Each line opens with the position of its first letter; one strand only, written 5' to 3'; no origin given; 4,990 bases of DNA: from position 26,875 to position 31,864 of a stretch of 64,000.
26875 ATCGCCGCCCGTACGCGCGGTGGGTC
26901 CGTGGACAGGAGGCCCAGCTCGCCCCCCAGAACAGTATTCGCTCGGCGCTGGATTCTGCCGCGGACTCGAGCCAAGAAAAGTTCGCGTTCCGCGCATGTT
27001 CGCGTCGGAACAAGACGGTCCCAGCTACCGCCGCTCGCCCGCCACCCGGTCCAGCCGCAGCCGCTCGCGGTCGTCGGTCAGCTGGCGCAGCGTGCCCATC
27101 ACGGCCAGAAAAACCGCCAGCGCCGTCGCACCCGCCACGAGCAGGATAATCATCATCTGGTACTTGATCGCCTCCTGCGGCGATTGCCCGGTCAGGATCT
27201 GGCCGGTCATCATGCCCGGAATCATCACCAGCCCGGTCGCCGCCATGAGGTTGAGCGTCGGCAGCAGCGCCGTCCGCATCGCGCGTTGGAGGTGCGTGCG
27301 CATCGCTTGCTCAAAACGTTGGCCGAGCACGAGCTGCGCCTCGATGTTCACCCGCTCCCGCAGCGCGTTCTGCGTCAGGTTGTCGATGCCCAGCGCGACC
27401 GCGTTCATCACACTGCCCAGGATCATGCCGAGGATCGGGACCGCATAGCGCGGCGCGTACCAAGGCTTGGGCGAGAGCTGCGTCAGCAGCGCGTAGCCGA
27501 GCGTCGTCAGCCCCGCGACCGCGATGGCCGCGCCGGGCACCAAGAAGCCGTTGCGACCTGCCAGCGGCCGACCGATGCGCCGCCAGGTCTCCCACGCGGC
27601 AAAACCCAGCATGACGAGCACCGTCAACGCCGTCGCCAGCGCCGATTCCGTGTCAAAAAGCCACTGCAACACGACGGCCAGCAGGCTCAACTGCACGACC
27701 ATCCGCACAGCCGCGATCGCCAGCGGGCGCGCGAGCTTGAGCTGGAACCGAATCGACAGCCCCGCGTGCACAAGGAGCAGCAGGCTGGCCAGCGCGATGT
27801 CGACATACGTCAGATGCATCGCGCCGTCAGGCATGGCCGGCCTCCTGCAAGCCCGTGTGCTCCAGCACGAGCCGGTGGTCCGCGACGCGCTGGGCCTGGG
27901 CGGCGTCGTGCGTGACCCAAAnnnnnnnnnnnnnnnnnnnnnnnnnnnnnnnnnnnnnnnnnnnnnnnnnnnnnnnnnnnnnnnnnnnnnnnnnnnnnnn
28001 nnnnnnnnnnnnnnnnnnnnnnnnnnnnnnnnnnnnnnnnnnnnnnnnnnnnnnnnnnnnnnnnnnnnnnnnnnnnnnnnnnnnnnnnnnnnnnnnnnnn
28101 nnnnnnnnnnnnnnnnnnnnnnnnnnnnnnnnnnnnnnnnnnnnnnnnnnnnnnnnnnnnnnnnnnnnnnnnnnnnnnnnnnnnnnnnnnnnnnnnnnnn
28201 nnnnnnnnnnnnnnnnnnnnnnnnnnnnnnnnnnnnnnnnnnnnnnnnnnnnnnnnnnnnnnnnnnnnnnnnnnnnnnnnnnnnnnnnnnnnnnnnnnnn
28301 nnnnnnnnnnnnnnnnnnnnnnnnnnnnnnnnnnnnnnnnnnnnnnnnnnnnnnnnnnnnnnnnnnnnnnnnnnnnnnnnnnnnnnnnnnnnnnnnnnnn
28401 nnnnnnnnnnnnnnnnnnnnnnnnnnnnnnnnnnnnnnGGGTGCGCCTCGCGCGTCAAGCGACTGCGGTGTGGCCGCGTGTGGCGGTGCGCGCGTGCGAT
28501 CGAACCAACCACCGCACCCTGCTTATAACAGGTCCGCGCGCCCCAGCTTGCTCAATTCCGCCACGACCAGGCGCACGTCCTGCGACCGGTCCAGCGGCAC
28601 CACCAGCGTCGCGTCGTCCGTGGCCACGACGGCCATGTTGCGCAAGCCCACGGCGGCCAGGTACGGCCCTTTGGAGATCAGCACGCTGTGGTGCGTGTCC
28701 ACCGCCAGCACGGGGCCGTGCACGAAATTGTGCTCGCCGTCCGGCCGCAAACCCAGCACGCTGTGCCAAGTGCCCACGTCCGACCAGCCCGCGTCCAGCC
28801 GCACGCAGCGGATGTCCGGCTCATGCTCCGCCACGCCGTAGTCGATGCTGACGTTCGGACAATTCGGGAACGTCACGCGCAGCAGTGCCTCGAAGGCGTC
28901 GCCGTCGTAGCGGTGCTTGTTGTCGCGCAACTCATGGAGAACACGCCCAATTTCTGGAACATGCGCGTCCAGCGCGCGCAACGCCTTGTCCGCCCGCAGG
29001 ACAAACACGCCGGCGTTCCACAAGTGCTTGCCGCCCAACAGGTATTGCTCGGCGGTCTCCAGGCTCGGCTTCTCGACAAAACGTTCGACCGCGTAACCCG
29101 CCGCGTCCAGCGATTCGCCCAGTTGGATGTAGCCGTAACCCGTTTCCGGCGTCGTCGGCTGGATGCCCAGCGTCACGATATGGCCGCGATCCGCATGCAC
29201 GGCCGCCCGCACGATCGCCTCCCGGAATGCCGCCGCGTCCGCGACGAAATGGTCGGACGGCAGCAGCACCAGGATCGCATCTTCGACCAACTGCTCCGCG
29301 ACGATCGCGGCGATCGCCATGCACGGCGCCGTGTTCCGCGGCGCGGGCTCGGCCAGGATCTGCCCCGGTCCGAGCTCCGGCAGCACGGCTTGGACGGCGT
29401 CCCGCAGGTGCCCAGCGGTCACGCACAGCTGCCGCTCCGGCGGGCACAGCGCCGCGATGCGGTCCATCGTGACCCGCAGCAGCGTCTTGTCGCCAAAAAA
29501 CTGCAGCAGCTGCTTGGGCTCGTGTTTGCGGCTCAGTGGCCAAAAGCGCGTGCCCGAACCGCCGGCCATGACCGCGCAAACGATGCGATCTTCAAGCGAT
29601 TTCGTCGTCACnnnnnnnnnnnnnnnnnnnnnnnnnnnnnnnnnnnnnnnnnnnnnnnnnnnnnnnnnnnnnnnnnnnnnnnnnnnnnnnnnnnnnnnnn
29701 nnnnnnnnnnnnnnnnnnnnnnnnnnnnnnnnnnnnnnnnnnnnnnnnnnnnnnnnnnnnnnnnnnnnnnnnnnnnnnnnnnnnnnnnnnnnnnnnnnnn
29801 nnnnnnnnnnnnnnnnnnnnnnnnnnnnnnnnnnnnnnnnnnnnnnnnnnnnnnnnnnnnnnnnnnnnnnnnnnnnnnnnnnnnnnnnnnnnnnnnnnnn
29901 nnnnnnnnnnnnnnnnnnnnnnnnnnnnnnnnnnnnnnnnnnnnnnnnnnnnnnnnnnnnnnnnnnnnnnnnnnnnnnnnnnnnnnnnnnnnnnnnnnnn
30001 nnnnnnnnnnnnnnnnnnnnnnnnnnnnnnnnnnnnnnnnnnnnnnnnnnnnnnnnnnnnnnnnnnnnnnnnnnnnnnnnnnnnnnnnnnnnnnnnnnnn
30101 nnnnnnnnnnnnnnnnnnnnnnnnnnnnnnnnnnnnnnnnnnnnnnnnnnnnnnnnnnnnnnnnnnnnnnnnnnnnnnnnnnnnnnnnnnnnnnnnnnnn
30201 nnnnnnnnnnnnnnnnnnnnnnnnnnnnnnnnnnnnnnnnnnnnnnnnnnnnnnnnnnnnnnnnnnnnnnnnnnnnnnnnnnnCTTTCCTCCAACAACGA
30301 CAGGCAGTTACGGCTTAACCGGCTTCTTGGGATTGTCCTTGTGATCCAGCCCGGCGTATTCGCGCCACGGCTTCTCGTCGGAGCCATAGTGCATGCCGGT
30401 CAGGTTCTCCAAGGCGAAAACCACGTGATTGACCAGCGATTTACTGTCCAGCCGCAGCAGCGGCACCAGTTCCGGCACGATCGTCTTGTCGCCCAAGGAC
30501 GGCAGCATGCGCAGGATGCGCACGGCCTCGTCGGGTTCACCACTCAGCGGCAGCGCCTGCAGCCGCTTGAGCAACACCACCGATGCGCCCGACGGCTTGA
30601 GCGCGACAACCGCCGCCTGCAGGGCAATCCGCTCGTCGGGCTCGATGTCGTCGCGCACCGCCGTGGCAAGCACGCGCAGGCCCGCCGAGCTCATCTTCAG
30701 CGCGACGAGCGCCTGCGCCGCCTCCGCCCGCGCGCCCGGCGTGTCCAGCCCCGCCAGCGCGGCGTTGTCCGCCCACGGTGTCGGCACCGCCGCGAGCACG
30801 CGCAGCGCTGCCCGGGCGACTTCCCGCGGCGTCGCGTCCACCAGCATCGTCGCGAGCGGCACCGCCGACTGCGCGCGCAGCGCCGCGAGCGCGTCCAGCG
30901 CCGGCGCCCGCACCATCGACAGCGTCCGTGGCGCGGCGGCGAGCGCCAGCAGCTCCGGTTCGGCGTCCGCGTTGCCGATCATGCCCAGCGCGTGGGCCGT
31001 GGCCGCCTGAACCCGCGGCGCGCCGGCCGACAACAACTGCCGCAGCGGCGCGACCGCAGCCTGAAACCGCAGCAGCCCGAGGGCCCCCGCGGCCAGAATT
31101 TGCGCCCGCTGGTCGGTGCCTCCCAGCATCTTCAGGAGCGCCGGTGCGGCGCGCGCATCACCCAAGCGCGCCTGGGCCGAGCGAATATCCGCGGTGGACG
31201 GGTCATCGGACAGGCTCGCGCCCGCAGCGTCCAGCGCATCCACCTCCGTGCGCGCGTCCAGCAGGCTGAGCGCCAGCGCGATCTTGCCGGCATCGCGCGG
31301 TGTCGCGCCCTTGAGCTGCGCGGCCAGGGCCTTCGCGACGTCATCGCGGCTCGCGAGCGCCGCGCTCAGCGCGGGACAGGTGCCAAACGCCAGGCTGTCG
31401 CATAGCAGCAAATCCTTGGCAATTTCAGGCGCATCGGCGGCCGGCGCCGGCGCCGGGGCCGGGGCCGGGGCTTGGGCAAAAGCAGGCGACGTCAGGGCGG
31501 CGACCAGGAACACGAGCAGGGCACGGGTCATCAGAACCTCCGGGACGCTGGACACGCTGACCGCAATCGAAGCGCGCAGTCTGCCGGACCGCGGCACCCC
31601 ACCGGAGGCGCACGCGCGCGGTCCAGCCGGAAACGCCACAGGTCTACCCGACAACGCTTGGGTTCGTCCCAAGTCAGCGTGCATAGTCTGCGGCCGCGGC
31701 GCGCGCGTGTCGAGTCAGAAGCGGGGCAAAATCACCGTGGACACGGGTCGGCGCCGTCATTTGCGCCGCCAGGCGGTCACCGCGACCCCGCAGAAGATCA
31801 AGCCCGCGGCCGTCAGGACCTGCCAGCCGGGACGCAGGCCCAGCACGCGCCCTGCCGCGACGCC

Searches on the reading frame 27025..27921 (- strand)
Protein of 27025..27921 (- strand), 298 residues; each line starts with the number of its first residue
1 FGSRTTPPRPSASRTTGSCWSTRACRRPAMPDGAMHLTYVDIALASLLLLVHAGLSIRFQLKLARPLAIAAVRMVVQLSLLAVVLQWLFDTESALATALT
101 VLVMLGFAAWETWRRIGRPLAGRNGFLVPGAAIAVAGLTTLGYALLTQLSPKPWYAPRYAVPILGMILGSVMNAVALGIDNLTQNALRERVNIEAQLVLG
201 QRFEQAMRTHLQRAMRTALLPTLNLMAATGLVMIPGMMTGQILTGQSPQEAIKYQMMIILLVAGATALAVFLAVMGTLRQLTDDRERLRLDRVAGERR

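Call 80: search_protein_families(library=pfam, proteins=[window:27025-27921:-], max_evalue=0.00001)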
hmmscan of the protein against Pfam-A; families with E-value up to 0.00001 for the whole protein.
window:27025-27921:- (298 aa): 1 family
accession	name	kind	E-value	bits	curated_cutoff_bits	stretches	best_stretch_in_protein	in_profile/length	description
PF03649.18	UPF0014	-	7.3e-72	242.1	22.6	1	40-281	2-241/242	Uncharacterised protein family (UPF0014)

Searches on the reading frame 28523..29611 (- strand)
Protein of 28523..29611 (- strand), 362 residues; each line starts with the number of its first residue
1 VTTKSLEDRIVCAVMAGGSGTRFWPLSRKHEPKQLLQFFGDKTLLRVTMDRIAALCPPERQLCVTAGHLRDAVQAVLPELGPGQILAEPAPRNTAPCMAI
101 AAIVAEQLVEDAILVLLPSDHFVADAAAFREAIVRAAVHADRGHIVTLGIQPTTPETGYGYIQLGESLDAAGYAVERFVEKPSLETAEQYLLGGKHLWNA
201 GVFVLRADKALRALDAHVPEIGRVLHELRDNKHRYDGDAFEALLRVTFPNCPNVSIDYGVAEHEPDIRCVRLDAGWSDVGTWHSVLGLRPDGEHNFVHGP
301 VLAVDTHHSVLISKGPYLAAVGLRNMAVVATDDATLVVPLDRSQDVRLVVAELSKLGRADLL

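Call 81: search_protein_families(library=pfam, proteins=[window:28523-29611:-], max_evalue=0.00001)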
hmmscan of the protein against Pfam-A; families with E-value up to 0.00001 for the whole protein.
window:28523-29611:- (362 aa): 3 families
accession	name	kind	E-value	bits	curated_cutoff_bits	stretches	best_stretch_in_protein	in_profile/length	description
PF00483.29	NTP_transferase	-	1.4e-41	143.1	21.2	1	14-286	4-236/245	Nucleotidyl transferase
PF22640.1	ManC_GMP_beta-helix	-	6.6e-13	48.8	27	1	301-353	3-55/55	MannoseP isomerase/GMP-like beta-helix domain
PF12804.13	NTP_transf_3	-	3.6e-08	34.2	27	1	12-137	1-112/160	MobA-like NTP transferase domain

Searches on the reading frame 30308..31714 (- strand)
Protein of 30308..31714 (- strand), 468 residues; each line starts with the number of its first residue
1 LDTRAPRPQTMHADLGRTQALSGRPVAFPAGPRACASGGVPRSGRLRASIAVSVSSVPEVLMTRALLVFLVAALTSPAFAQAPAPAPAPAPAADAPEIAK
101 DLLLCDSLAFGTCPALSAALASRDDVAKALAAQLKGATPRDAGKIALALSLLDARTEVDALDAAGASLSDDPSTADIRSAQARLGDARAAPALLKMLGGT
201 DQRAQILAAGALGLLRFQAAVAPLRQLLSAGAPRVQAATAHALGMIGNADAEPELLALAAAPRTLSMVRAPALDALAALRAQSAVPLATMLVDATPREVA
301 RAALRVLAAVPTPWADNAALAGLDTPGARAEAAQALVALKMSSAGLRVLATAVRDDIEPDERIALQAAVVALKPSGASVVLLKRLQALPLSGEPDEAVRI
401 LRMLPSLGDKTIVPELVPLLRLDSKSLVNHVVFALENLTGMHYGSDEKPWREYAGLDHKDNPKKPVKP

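Call 81: search_protein_families(library=pfam, proteins=[window:30308-31714:-], max_evalue=0.00001)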
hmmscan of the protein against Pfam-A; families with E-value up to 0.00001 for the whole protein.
window:30308-31714:- (468 aa): 1 family
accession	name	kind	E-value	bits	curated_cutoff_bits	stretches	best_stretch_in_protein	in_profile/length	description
PF13646.12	HEAT_2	-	3.5e-13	50.1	27.7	1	191-277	2-88/88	HEAT repeats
